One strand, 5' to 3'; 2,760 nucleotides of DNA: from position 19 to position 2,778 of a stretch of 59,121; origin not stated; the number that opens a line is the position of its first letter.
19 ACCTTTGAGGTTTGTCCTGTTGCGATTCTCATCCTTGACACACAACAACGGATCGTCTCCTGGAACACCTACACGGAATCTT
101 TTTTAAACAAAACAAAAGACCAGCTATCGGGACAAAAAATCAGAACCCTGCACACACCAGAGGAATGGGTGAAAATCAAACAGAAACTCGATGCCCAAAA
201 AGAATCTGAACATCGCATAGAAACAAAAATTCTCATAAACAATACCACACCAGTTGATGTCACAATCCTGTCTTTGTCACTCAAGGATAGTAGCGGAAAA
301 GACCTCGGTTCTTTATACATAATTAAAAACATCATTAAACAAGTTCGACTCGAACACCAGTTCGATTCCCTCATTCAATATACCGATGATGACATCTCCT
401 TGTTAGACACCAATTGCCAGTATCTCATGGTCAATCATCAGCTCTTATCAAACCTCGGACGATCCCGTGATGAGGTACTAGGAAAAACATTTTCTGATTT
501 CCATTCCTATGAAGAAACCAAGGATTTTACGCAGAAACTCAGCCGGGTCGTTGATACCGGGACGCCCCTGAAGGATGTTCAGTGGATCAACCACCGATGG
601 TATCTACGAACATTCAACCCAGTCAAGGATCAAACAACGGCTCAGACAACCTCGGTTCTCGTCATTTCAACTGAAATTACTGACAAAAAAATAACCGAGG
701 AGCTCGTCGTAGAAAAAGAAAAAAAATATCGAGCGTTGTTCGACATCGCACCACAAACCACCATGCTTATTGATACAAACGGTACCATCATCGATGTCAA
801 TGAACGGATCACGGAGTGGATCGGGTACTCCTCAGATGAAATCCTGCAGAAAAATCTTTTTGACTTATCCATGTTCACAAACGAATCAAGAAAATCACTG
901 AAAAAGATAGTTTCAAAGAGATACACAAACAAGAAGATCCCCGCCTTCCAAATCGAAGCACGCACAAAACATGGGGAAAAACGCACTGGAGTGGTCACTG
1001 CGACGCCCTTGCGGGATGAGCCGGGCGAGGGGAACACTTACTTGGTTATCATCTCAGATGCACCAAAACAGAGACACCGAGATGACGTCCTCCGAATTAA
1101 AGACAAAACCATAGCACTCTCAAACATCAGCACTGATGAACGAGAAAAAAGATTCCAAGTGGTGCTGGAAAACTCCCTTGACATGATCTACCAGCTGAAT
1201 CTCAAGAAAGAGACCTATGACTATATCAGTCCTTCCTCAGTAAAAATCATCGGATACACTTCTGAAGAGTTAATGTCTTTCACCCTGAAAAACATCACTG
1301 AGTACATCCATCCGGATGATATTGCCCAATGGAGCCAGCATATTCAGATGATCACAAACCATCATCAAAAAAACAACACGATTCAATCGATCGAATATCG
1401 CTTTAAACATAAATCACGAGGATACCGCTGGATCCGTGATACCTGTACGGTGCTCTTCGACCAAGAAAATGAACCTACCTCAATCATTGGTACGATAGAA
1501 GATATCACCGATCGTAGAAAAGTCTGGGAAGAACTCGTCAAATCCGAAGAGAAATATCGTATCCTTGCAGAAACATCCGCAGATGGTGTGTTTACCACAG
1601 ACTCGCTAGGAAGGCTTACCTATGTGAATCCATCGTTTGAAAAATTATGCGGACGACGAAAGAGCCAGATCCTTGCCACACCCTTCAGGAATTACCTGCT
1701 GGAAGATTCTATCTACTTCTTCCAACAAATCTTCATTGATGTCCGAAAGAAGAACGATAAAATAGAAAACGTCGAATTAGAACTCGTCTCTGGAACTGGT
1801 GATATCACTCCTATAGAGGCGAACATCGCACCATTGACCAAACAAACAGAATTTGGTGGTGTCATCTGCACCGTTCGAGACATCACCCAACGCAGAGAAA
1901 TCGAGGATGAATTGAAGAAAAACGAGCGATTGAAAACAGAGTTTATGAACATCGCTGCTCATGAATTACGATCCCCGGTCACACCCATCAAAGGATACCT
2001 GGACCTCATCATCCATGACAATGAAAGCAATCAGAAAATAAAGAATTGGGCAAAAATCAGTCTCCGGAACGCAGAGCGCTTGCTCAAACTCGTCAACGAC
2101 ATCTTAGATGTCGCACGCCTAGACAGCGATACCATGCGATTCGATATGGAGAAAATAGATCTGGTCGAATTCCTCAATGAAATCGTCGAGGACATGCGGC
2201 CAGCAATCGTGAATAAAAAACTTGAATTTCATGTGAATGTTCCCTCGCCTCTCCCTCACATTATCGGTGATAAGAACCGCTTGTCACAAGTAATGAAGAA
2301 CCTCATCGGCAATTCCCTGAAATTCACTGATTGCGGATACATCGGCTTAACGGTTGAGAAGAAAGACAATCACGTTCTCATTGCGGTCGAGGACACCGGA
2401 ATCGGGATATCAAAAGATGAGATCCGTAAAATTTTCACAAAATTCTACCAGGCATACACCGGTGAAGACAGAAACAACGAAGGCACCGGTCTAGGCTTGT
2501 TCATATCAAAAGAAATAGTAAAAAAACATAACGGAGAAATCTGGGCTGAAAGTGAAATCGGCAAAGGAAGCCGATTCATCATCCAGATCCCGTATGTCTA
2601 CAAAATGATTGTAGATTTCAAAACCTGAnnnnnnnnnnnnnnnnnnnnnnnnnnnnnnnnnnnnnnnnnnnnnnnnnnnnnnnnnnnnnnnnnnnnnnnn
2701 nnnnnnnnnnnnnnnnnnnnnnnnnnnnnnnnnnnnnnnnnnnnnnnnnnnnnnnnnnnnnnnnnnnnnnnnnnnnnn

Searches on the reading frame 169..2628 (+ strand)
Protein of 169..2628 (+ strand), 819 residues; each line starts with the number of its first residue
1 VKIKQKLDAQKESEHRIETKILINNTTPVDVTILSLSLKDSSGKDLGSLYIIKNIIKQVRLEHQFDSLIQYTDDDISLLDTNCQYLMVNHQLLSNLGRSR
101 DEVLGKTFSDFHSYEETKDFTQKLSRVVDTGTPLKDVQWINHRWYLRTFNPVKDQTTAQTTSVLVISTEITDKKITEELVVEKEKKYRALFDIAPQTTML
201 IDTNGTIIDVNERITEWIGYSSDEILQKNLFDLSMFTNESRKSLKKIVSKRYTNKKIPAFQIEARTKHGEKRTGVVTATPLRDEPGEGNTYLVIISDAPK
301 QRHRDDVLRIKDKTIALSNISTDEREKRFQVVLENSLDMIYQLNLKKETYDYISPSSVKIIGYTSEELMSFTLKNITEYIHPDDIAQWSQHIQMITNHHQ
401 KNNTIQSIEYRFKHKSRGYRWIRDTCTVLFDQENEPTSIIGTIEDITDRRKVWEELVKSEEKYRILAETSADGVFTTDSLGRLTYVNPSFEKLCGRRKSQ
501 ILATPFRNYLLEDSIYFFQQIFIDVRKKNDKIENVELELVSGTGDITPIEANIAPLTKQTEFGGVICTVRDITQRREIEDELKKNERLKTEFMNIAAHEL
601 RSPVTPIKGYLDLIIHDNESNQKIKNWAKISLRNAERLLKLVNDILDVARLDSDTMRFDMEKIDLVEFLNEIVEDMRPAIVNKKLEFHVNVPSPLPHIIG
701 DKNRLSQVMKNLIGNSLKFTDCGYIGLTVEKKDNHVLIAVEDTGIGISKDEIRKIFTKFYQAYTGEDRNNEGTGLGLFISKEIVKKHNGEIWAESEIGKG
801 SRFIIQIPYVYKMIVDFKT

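Call 66: search_protein_families(library=pfam, proteins=[window:169-2628:+], max_evalue=0.0001)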
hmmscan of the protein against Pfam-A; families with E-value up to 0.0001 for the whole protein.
window:169-2628:+ (819 aa): 7 families
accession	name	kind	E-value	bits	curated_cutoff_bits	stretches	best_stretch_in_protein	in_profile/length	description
PF13426.13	PAS_9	-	1.8e-40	137.8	27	3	198-297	4-100/103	PAS domain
PF00989.32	PAS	-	4e-39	133.6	22.6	3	462-572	2-113/113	PAS fold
PF08448.16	PAS_4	-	3.8e-36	124.1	23.1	3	78-173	10-108/110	PAS fold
PF02518.31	HATPase_c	-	6.1e-31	107.6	26.4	1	700-808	1-108/111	Histidine kinase-, DNA gyrase B-, and HSP90-like ATPase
PF08447.18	PAS_3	-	1.6e-29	102.5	25.6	1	352-443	3-89/89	PAS fold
PF13188.13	PAS_8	-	6.5e-19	67.6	21.8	2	461-510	1-53/65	PAS domain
PF00512.31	HisKA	-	4.2e-14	52.8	26.9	1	589-653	2-65/66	His Kinase A (phospho-acceptor) domain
